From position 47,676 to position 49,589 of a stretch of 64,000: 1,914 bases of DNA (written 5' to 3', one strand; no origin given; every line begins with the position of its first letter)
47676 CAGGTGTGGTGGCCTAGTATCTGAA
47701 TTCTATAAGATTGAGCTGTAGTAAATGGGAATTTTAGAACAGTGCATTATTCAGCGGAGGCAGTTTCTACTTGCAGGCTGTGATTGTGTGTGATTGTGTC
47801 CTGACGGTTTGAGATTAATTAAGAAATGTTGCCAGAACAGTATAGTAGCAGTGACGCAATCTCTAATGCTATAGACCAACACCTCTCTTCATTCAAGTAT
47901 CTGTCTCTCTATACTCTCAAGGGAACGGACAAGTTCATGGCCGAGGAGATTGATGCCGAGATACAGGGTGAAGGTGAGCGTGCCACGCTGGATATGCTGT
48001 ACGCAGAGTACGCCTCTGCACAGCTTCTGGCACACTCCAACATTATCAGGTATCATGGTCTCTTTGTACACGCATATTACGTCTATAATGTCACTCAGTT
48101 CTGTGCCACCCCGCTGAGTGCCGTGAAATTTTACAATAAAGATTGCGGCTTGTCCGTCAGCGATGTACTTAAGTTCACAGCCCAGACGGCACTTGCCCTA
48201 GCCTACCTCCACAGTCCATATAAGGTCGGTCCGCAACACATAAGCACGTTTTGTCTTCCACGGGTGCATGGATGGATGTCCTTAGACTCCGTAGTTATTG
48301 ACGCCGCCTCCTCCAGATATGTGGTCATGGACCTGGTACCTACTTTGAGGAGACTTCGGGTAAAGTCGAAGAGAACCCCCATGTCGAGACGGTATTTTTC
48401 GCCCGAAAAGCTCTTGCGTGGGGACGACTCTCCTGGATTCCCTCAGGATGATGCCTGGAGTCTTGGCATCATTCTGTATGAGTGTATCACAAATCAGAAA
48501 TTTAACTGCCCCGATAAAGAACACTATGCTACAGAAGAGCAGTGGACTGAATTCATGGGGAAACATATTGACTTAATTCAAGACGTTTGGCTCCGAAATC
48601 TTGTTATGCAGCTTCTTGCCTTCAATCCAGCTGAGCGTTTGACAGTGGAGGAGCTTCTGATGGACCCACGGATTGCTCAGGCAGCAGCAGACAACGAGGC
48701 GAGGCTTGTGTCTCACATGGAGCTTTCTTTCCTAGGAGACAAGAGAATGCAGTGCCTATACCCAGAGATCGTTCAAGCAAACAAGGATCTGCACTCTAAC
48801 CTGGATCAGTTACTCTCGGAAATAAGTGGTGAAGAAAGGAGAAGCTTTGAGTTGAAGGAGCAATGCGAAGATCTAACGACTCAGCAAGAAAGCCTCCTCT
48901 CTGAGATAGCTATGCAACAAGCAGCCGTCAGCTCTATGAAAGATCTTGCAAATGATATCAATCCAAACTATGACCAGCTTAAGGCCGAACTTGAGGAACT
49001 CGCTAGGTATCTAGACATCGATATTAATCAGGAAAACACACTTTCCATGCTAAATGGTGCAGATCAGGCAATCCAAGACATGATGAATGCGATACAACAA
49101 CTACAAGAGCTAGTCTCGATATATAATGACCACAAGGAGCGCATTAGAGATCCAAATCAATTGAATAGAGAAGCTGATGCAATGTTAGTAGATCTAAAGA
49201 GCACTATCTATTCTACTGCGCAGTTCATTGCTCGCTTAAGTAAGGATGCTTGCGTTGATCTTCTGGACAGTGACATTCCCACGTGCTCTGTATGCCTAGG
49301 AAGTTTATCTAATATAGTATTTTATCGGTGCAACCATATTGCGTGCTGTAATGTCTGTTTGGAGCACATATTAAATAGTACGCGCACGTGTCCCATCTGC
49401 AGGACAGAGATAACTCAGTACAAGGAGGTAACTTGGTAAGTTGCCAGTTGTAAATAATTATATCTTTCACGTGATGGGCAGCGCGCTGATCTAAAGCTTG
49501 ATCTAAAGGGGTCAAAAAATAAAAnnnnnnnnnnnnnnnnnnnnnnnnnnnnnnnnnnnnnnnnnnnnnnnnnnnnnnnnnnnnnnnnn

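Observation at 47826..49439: Pseudokinase–coiled-coil–RING fusion protein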

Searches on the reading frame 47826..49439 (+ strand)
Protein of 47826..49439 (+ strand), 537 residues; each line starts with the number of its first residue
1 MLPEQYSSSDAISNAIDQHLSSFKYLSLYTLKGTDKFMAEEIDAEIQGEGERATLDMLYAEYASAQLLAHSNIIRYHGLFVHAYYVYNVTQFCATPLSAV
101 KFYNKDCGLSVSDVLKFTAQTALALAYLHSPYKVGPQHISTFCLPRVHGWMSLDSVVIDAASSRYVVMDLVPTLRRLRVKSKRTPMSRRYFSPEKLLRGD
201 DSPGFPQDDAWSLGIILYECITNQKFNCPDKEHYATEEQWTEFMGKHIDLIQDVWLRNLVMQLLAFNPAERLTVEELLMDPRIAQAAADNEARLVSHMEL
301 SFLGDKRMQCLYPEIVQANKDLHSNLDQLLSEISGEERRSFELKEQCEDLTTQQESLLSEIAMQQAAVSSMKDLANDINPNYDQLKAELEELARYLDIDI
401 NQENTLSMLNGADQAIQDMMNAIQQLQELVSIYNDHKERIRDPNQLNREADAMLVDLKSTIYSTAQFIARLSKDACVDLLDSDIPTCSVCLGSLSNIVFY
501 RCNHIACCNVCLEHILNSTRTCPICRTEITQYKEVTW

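Call 3: search_protein_families(library=pfam, proteins=[window:47826-49439:+], max_evalue=1)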
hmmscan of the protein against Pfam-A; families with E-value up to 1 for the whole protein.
window:47826-49439:+ (537 aa): 22 families
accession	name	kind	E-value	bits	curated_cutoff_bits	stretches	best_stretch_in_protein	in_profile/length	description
PF00069.31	Pkinase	-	5.8e-15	55.8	31.7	2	185-281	158-261/263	Protein kinase domain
PF13920.12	zf-C3HC4_3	-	1.6e-11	44.3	27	1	486-531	4-48/49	Zinc finger, C3HC4 type (RING finger)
PF07714.23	PK_Tyr_Ser-Thr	-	1.7e-09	37.8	23.1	2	55-130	45-120/258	Protein tyrosine and serine/threonine kinase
PF13639.12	zf-RING_2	-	2.2e-05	25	27.3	1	486-526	2-44/44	Ring finger domain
PF00097.31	zf-C3HC4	-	0.0013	19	21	1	487-525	1-40/40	Zinc finger, C3HC4 type (RING finger)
PF14447.12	Prok-RING_4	-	0.0015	18.8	27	1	487-531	1-42/46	Prokaryotic RING finger family 4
PF13923.12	zf-C3HC4_2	-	0.002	18.3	27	1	487-525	2-40/40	Zinc finger, C3HC4 type (RING finger)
PF06008.19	Laminin_I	-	0.019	15.1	34.6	1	334-480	8-157/259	Laminin Domain I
PF10036.14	RLL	-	0.029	14.7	24.6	1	352-424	100-177/253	RNA transcription, translation and transport factor protein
PF00804.31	Syntaxin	-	0.03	14.6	26.7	1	324-442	2-118/157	Syntaxin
PF07240.16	Turandot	-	0.058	13.8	27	1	418-456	3-41/80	Stress-inducible humoral factor Turandot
PF25212.1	HVO_A0114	-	0.07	13.4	27.6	1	350-404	20-72/84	HVO_A0114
PF13628.12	DUF4142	-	0.087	13.5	27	1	357-422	19-80/138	Domain of unknown function (DUF4142)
PF24531.2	ANC1_spectrin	-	0.098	13.5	27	1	316-406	10-95/95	Nuclear anchorage protein 1, spectrin repeat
PF11155.13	DUF2935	-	0.15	13.1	24.4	1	370-430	31-89/121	Domain of unknown function (DUF2935)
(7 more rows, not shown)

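Call 4: search_solved_structures(query=window:47826-49439:+, max_evalue=1, show_alignments=3)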
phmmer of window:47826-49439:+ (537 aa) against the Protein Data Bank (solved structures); distinct sequences matched with E-value up to 1: 378 (the best 60 are shown).
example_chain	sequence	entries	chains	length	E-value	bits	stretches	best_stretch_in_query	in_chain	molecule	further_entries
4mvf_A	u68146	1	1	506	2.7e-05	26.2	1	17-292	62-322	Calcium-dependent protein kinase 2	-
9r1w_AAA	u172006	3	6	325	3.3e-05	25.9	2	188-281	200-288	Serine/threonine-protein kinase PLK1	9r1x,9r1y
2yac_A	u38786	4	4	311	4.2e-05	25.6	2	188-281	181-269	SERINE/THREONINE-PROTEIN KINASE PLK1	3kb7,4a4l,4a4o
2v5q_A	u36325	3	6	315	4.4e-05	25.5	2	188-281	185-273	SERINE/THREONINE-PROTEIN KINASE PLK1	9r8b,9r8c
4j52_A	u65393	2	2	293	4.7e-05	25.4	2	189-281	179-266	Serine/threonine-protein kinase PLK1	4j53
2rku_A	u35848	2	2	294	4.7e-05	25.4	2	189-281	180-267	Serine/threonine-protein kinase PLK1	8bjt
6tm5_S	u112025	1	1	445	5.1e-05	25.3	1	51-338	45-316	Serine/threonine-protein kinase Nek2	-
6tm5_Q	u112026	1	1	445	5.8e-05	25.1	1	51-338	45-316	Serine/threonine-protein kinase Nek2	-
3qbn_A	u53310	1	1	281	6e-05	25.1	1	181-285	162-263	Serine/threonine-protein kinase 6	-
22rd_A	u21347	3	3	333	7.2e-05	24.8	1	189-281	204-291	Serine/threonine-protein kinase PLK1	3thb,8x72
8xfl_A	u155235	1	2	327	7.2e-05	24.8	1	189-311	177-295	MAP/microtubule affinity-regulating kinase 4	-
5es1_A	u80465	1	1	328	7.3e-05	24.8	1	189-311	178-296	MAP/microtubule affinity-regulating kinase 4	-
3d14_A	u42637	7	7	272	7.3e-05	24.8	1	195-284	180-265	serine/threonine kinase 6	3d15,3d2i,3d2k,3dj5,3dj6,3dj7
2ou7_A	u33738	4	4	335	7.3e-05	24.8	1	189-281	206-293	Serine/threonine-protein kinase PLK1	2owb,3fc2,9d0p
6vpi_A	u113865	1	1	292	7.4e-05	24.8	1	51-284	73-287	TPX2 fragment - Aurora A kinase domain fusion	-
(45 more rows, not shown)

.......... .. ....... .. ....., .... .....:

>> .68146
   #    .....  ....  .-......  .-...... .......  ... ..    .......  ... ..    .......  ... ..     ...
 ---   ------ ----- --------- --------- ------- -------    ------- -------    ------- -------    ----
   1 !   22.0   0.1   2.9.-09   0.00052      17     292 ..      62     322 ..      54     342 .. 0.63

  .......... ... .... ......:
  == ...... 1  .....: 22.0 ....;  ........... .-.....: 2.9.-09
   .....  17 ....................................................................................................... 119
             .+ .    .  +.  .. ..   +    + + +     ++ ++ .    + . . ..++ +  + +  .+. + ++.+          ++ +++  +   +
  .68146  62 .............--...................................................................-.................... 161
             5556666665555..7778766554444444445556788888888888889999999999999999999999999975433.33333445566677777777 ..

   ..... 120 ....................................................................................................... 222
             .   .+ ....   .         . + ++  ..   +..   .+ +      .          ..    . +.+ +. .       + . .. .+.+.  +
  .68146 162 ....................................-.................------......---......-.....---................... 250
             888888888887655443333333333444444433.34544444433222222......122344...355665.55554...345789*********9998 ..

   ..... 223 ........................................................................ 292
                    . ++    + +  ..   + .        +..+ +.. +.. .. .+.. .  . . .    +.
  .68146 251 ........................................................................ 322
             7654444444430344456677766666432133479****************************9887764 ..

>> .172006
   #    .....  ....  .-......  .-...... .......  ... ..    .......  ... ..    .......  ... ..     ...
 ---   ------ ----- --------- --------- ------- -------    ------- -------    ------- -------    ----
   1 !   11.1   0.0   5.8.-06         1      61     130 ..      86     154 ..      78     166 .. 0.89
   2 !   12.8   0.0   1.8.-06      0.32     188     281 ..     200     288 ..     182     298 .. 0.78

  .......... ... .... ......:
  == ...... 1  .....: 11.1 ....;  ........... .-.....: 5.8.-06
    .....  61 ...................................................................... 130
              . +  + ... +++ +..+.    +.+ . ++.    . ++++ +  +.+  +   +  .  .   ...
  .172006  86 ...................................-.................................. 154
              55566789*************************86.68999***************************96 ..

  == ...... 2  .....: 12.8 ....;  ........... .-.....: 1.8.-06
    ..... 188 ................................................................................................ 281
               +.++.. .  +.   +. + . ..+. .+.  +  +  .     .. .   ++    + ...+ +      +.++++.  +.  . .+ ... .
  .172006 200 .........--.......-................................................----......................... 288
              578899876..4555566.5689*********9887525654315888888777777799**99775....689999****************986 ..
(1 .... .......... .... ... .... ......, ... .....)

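Call 5: find_homologous_proteins(query=window:47826-49439:+)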
Query window:47826-49439:+ (537 aa): 2 proteins with E <= 0.001 among 8000 candidates.
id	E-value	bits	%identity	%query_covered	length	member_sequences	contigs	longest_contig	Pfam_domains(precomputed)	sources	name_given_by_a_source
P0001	0.0e+0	1215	100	100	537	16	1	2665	PF07714.24,PF00069.32,PF13920.13,PF13639.13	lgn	-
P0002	1.8e-201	688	58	100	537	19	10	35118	PF07714.24,PF00069.32,PF13920.13,PF13639.13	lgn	-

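Call 7: list_cluster_members(proteins=[P0001, P0002])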
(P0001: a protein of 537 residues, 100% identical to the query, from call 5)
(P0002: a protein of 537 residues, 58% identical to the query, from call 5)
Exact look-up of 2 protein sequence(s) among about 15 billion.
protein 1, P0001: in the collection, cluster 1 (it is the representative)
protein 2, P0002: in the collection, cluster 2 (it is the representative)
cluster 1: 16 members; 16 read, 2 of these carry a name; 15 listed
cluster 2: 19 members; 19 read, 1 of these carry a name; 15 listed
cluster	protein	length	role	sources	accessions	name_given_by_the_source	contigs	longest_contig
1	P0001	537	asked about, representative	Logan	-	-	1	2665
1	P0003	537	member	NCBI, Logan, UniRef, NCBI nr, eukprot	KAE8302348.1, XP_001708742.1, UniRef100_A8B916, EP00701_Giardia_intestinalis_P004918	Kinase, NEK [Giardia duodenalis] | non-specific serine/threonine protein kinase n=1 Tax=Giardia intestinalis (strain ATCC ... | Kinase, NEK [Giardia intestinalis]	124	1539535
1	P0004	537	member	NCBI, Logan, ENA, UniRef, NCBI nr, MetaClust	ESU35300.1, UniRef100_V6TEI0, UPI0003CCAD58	Serine/threonine protein kinase [Giardia duodenalis] | non-specific serine/threonine protein kinase n=1 Tax=Giardia intestinalis TaxID=5741 ... | Serine/threonine protein kinase [Giardia intestinalis]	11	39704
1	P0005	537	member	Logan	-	-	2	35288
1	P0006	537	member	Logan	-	-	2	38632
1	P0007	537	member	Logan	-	-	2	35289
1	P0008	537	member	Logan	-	-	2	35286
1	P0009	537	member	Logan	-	-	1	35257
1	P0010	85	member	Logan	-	-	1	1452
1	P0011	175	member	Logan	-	-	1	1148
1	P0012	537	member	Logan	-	-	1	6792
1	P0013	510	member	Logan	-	-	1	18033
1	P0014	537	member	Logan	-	-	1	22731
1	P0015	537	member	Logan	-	-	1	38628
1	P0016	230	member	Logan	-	-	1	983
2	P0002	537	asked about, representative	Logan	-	-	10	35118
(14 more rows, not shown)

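Call 20: find_encoding_contigs(protein=P0002, flank=6000, max_places=3)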
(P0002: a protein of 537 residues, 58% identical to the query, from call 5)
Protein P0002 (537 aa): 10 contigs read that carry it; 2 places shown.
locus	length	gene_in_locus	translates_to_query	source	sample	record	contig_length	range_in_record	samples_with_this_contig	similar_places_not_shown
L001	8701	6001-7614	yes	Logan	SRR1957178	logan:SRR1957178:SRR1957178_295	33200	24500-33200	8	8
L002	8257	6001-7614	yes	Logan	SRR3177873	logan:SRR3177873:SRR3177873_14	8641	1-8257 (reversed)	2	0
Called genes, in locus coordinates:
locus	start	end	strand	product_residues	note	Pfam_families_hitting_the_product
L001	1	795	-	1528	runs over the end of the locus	-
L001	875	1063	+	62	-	PF06825:HSBP1 (weak)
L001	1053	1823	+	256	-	-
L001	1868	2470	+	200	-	-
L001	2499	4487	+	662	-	PF12796:Ank_2 (weak), PF13637:Ank_4 (faint), PF00023:Ank (faint), PF13606:Ank_3 (faint), PF12796:Ank_2, PF13857:Ank_5 (weak)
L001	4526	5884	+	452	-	-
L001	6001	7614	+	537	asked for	PF07714:PK_Tyr_Ser-Thr, PF00069:Pkinase, PF13639:zf-RING_2 (weak), PF13920:zf-C3HC4_3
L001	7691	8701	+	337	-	?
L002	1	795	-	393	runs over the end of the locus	?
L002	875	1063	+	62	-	PF06825:HSBP1 (weak)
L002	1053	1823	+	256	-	-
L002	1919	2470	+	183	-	-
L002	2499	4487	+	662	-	PF12796:Ank_2 (weak), PF13637:Ank_4 (faint), PF00023:Ank (faint), PF13606:Ank_3 (faint), PF12796:Ank_2, PF13857:Ank_5 (weak)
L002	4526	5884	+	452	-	-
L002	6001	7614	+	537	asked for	PF07714:PK_Tyr_Ser-Thr, PF00069:Pkinase, PF13639:zf-RING_2 (weak), PF13920:zf-C3HC4_3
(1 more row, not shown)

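Call 22: search_protein_representatives(protein=window:47826-49439:+)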
Query: 537 residues. Proteins with E-value up to 0.001 (for the whole library): 338; up to 1e-10: 7; up to 1e-30: 3. The best 150 are listed.
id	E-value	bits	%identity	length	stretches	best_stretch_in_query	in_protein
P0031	1.2e-170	584.9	50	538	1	1-537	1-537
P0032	9.7e-73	261.9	100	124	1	1-124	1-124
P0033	1.8e-42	162.1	55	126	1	413-537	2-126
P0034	1.1e-12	63.9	24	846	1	7-392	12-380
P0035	3.9e-12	62.0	29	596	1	16-277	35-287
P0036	4.7e-12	61.8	29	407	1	10-278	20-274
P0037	7.4e-12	61.1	30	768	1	65-277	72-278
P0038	1.3e-10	57.0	23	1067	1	17-362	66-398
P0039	1.9e-10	56.4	28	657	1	22-287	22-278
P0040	3.2e-10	55.7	24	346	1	14-289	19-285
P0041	4.9e-10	55.1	26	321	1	10-279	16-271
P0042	5.6e-10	54.9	29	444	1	64-280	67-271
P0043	1.6e-09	53.4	31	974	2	104-276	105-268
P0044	1.7e-09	53.3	27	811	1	15-356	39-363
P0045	2.4e-09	52.8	28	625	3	69-275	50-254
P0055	4.8e-08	48.5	33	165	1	428-534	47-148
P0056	6.2e-08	48.2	34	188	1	422-531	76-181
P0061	2.0e-07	46.5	45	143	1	476-528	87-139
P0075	8.3e-07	44.4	41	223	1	481-531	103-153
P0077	9.6e-07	44.2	34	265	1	459-531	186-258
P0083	1.8e-06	43.3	36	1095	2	483-529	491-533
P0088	2.7e-06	42.8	45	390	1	481-535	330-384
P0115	3.7e-05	39.0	29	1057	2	433-531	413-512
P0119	4.5e-05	38.7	40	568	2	474-529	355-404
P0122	5.5e-05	38.4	25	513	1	369-530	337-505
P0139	7.4e-05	38.0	29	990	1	419-532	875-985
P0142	7.8e-05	37.9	26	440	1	294-535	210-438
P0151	8.3e-05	37.9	47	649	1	485-531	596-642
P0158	8.8e-05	37.8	28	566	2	468-534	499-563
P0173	1.2e-04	37.3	36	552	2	483-529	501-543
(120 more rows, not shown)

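Call 24: list_cluster_members(proteins=[P0031, P0034, P0035])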
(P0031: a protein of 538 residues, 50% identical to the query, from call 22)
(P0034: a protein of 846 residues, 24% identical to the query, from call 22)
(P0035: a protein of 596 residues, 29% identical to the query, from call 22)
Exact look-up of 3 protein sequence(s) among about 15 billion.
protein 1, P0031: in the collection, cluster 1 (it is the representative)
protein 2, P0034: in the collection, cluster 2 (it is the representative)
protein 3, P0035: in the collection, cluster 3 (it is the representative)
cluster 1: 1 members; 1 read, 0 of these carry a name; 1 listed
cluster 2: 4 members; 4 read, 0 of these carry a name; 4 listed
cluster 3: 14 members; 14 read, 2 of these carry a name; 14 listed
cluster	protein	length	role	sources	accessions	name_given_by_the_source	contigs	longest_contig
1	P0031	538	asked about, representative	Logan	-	-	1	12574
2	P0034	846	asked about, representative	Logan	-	-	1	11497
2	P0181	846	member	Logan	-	-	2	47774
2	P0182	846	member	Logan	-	-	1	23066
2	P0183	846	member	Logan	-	-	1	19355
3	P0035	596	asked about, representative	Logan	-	-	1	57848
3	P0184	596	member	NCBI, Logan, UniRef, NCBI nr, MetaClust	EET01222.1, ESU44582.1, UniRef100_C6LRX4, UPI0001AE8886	Ankyrin repeat protein [Giardia duodenalis] | non-specific serine/threonine protein kinase n=2 Tax=Giardia intestinalis TaxID=5741 ... | Kinase, NEK [Giardia intestinalis ATCC 50581]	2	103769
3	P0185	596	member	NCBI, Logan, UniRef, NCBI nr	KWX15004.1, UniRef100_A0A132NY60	Kinase/ NEK [Giardia duodenalis assemblage B] | non-specific serine/threonine protein kinase n=1 Tax=Giardia duodenalis assemblage B ... | Kinase/ NEK [Giardia intestinalis assemblage B]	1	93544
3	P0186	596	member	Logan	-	-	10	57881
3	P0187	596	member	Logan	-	-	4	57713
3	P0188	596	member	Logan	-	-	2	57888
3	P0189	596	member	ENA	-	-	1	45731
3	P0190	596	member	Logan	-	-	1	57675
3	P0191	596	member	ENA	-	-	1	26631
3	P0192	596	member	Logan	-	-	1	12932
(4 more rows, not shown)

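Call 27: find_encoding_contigs(protein=P0031, flank=6000, max_places=2)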
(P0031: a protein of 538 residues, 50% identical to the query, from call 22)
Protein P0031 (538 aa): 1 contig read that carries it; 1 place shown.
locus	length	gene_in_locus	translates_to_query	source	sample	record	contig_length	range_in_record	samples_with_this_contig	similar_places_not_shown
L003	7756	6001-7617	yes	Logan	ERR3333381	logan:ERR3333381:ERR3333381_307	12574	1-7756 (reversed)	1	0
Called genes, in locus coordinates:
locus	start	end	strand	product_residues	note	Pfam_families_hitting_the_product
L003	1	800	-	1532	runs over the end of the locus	-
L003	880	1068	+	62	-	PF06825:HSBP1 (weak)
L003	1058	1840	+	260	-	-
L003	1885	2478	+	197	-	-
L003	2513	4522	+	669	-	PF12796:Ank_2 (weak), PF13637:Ank_4 (faint), PF13857:Ank_5 (faint), PF00023:Ank (faint), PF13606:Ank_3 (faint), PF12796:Ank_2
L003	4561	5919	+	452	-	-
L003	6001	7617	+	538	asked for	PF00069:Pkinase, PF07714:PK_Tyr_Ser-Thr, PF13639:zf-RING_2 (weak), PF13920:zf-C3HC4_3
